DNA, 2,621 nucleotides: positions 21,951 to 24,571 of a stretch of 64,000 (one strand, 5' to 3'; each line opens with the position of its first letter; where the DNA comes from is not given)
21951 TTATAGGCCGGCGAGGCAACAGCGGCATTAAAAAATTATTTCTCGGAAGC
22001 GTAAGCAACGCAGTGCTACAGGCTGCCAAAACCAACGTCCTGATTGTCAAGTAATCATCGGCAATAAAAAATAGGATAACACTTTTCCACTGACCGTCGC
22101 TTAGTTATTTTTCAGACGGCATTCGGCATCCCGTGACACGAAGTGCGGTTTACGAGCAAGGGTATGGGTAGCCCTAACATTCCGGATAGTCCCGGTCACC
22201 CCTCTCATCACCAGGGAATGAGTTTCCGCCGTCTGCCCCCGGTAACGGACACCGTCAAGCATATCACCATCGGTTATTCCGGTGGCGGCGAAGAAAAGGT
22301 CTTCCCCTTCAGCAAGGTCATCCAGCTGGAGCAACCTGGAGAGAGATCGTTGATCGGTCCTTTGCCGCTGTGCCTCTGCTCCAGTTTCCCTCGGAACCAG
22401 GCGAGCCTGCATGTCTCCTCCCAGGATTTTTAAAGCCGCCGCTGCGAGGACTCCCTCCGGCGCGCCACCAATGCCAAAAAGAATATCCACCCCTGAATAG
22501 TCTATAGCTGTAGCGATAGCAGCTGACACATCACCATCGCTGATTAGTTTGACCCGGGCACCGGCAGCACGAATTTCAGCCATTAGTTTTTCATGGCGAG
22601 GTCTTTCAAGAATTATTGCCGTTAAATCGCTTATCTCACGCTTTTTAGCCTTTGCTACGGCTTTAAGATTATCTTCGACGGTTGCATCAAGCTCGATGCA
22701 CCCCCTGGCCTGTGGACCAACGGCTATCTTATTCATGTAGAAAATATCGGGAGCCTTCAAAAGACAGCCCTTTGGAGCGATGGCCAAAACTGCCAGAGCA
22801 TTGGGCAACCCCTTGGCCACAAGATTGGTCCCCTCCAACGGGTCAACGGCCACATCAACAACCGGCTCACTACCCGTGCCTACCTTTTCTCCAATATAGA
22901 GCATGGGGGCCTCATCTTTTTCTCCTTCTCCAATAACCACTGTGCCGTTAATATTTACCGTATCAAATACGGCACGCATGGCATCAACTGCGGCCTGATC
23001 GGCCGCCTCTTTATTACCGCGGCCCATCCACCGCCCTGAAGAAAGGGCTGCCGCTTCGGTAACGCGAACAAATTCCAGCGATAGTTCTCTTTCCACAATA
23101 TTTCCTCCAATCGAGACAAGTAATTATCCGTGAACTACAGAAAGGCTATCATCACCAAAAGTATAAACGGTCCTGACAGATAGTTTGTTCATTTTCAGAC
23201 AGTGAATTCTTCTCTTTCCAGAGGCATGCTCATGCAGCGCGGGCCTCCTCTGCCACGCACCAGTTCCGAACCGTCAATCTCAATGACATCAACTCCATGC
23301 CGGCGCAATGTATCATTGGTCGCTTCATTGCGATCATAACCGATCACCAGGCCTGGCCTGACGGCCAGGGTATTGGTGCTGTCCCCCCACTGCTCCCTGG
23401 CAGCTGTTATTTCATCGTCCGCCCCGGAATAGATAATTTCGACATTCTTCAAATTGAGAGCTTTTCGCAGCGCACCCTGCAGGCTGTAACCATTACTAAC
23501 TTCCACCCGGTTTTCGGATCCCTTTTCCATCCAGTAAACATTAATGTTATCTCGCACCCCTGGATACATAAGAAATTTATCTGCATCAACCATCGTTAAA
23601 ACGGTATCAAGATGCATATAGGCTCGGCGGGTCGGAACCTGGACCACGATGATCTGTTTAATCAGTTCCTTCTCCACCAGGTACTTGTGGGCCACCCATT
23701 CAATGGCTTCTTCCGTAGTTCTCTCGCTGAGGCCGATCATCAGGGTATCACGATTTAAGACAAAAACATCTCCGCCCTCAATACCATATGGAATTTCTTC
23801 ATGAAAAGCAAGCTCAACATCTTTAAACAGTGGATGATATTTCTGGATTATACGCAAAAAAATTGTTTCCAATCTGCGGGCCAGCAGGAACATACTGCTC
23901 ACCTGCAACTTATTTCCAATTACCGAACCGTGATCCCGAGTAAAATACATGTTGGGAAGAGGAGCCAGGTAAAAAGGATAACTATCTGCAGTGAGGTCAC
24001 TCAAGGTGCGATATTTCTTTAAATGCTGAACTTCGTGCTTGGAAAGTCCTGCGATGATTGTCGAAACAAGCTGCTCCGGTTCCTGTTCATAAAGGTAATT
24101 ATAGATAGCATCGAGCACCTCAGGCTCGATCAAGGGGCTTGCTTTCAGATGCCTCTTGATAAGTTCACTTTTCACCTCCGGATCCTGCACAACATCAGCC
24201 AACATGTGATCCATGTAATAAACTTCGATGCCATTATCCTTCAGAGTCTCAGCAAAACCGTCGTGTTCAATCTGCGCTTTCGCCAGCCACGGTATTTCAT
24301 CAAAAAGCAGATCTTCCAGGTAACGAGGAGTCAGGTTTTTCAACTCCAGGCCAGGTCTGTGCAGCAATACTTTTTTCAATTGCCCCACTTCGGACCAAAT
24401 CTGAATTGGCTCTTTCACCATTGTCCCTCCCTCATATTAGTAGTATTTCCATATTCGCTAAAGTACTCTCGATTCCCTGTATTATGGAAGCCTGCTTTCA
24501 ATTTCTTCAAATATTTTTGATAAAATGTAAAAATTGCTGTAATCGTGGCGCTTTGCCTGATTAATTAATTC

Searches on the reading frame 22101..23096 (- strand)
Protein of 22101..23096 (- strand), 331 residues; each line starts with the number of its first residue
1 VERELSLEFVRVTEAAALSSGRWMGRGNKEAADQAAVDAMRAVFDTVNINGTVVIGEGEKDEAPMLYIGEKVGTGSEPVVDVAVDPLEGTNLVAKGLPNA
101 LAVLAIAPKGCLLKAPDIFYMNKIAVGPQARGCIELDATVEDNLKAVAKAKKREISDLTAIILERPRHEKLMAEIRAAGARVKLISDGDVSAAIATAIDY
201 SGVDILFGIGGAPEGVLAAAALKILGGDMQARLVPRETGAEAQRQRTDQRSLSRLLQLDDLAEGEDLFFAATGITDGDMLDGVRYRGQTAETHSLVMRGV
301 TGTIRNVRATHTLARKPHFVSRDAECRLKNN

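Call 59: search_protein_families(library=pfam, proteins=[window:22101-23096:-], max_evalue=0.00001)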
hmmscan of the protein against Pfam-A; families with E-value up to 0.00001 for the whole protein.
window:22101-23096:- (331 aa): 1 family
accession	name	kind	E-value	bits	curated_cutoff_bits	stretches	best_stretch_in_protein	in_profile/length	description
PF03320.18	FBPase_glpX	-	1.2e-139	465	27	1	3-311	1-307/307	Bacterial fructose-1,6-bisphosphatase, glpX-encoded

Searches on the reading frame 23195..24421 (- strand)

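Call 59: search_protein_families(library=pfam, proteins=[window:23195-24421:-], max_evalue=0.00001)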
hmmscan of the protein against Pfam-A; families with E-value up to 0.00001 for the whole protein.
window:23195-24421:- (408 aa): 2 families
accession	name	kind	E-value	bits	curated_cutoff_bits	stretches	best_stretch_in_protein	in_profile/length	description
PF02274.22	ADI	-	3.4e-106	355.9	22.8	1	37-403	2-377/377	Arginine deiminase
PF19420.4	DDAH_eukar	-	7.4e-15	55.4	23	1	156-292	58-199/291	N,N dimethylarginine dimethylhydrolase, eukaryotic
